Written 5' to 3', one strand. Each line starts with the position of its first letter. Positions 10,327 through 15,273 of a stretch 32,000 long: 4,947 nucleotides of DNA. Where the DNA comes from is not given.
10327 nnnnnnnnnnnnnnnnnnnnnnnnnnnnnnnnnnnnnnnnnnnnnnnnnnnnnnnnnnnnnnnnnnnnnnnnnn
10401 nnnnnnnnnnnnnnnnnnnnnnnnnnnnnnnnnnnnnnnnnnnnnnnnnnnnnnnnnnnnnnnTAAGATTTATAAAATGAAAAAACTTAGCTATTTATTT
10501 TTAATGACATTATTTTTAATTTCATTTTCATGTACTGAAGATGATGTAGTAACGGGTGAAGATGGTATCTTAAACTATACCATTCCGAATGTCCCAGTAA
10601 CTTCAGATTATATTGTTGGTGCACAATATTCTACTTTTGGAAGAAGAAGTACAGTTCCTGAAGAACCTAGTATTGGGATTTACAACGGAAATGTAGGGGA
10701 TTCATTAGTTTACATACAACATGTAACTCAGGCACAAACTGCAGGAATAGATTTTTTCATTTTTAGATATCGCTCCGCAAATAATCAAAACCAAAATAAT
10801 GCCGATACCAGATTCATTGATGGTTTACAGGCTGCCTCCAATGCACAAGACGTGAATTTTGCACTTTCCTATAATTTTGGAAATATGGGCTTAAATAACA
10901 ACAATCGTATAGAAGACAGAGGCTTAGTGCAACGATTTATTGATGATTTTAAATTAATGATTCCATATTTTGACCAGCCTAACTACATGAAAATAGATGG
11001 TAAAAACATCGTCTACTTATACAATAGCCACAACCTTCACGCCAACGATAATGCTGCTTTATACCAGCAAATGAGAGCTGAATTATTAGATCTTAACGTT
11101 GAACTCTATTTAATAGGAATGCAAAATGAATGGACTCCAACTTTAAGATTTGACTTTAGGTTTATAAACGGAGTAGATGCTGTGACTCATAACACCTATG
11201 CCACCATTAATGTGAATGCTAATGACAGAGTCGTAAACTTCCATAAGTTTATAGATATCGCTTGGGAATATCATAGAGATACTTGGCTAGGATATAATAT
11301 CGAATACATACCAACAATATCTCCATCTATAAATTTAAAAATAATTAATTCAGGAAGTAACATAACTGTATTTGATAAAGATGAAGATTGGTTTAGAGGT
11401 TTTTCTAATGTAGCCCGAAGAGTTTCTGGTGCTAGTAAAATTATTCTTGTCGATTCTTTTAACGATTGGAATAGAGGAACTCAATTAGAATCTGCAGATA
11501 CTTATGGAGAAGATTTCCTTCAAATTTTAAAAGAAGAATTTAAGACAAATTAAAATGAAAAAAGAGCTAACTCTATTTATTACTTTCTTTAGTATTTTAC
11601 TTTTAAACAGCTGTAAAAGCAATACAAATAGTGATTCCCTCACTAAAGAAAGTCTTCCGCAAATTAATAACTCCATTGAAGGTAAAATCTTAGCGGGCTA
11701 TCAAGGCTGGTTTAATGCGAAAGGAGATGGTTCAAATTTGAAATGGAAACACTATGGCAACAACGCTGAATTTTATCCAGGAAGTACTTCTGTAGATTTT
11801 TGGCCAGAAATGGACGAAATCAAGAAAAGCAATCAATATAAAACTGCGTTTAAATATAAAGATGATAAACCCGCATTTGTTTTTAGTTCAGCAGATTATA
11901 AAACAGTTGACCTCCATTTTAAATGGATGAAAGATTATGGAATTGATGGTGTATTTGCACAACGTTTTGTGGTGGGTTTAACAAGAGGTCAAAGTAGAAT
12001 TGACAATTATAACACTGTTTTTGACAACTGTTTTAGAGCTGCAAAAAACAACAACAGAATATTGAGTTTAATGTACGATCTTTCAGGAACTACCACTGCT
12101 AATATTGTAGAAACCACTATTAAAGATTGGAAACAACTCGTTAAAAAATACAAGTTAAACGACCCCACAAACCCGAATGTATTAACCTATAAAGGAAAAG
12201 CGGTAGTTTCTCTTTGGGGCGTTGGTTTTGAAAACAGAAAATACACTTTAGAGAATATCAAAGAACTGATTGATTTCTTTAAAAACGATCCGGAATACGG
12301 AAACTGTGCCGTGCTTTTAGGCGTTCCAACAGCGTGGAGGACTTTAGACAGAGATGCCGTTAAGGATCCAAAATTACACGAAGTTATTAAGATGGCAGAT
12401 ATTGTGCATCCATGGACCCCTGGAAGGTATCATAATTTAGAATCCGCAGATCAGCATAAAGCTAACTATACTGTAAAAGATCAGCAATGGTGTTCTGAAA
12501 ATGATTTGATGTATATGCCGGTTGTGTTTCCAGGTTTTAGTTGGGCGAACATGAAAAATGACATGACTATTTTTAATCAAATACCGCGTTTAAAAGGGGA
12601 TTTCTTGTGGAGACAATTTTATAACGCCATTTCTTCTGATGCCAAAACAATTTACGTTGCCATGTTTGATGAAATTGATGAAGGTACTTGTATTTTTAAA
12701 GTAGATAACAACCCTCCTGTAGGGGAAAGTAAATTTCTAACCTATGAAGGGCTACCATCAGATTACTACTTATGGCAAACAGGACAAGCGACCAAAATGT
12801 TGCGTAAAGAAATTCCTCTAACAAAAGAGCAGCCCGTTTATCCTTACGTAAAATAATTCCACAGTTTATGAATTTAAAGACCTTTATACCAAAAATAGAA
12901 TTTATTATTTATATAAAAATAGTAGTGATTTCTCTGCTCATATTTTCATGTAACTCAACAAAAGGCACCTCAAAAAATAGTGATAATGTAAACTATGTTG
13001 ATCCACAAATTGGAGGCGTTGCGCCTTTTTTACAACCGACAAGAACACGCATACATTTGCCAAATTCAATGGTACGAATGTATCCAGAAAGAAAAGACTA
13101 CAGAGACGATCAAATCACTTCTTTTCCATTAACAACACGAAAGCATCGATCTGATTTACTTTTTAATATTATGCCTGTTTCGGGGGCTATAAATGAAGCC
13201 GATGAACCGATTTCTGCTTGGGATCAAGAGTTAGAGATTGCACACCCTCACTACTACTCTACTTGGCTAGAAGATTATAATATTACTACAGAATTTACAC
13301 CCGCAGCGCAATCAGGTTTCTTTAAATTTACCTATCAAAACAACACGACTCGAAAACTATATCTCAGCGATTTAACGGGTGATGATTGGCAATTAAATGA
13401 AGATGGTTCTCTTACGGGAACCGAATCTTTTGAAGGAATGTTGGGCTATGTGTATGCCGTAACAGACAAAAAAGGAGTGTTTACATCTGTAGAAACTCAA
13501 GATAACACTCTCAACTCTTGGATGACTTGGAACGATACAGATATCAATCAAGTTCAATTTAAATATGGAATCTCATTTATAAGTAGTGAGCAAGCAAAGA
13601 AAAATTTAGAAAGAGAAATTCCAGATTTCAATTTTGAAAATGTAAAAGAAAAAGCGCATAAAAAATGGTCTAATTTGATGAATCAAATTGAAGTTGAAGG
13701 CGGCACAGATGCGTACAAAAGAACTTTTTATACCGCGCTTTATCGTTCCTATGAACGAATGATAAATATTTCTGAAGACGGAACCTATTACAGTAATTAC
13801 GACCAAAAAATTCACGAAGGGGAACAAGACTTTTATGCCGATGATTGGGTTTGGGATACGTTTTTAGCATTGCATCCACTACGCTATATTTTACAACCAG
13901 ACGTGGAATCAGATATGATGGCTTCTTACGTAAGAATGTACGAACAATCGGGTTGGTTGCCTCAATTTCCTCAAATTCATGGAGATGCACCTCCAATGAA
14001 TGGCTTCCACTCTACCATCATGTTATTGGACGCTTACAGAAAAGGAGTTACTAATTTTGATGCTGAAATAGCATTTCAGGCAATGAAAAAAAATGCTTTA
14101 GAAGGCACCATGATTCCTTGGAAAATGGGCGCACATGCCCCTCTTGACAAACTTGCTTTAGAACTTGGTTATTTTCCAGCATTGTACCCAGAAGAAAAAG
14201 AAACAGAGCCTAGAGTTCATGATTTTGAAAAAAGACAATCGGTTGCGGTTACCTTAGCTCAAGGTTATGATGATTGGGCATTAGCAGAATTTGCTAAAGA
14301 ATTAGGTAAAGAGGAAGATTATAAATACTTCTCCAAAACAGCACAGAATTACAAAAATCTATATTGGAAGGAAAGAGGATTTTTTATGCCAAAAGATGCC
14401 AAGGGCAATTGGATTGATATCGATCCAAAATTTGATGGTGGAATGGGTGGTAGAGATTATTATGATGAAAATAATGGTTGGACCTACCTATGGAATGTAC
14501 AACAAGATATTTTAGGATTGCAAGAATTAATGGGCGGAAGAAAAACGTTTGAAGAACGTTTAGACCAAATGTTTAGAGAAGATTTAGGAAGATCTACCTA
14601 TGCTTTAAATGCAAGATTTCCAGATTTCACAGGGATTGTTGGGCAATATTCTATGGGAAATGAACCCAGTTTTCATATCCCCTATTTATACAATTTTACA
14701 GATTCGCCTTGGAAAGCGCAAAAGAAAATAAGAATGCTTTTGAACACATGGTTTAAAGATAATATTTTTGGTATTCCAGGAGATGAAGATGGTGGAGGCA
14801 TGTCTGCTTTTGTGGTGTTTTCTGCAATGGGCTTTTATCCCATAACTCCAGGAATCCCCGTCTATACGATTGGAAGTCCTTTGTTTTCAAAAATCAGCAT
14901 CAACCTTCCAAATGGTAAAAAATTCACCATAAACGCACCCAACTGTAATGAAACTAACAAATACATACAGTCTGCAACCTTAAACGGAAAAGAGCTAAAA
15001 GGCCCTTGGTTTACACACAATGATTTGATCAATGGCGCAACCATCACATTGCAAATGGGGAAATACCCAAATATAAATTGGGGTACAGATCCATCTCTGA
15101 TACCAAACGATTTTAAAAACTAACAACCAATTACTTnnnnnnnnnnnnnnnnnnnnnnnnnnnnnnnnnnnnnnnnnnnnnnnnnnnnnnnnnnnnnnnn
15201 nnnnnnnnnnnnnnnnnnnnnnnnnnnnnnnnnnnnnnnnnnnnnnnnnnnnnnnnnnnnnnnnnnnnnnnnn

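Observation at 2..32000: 18-gene co-directional PUL whose inventory points to a sulfated (and possibly acylated) alpha-mannan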

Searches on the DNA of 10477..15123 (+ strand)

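Call 9: search_dna_similar(query=window:10477-15123:+, collection=plasmids, mode=near, max_rows=5)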
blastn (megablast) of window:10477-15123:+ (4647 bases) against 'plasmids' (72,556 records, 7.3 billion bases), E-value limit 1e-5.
No match.
